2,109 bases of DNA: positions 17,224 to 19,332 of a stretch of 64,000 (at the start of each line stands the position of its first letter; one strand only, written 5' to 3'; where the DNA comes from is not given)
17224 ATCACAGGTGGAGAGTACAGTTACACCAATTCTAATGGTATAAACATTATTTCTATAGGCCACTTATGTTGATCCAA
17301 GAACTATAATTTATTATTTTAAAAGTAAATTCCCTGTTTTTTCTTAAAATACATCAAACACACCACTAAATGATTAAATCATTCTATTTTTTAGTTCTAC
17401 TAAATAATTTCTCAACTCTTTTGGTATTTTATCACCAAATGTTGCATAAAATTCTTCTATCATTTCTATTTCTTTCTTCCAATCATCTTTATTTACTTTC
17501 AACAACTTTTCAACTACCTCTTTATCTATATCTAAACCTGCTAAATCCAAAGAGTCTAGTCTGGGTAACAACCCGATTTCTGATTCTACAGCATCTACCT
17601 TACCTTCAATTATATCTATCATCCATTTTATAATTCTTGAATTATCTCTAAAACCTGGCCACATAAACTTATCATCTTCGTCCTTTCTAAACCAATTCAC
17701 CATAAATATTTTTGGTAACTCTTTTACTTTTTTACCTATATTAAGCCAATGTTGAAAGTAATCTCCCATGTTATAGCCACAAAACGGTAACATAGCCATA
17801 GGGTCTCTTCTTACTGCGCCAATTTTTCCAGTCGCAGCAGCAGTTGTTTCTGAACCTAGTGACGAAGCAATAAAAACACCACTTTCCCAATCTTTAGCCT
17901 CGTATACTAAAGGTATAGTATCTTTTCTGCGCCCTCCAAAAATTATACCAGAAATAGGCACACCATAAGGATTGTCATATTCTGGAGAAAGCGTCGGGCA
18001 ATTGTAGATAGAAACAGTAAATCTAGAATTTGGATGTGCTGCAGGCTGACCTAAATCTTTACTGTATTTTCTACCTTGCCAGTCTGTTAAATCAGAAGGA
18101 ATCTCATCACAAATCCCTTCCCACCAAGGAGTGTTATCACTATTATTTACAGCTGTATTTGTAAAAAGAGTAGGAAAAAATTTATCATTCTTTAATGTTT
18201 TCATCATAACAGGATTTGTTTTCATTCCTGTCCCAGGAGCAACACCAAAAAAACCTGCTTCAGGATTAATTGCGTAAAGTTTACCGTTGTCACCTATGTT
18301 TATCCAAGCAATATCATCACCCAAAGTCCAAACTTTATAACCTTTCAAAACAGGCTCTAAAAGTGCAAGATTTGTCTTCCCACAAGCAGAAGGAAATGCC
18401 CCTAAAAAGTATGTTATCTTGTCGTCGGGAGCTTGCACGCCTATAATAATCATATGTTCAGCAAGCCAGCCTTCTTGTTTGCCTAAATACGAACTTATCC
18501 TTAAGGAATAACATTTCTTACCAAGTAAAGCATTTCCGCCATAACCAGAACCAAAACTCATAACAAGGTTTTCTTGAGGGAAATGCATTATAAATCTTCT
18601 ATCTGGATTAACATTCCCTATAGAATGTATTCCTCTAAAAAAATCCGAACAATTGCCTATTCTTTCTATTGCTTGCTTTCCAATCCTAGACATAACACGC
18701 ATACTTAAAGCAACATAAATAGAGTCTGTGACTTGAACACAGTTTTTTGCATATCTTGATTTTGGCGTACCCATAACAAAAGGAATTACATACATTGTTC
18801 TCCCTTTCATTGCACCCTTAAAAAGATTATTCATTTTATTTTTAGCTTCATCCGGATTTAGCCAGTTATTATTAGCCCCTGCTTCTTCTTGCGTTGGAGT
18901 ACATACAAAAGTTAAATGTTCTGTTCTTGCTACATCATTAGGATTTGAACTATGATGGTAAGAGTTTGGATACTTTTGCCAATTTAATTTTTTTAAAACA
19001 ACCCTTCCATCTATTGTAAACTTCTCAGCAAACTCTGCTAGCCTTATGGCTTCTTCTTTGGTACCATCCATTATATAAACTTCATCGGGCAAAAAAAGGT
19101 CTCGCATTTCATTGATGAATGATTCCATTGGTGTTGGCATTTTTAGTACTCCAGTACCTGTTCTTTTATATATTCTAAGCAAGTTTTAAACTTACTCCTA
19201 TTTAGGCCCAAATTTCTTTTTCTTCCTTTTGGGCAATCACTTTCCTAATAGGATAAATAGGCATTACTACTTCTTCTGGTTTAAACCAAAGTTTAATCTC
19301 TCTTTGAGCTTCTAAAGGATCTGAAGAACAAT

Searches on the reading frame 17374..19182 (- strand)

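Call 11: search_protein_families(library=ncbifam, proteins=[window:17374-19182:-], max_evalue=0.001)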
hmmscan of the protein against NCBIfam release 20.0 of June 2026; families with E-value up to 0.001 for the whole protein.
window:17374-19182:- (602 aa): 1 family
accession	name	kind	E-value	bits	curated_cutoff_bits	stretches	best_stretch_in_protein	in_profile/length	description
NF003253.0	PRK04210.1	equivalog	8.5e-244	810.5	504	1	19-601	23-607/612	phosphoenolpyruvate carboxykinase (GTP)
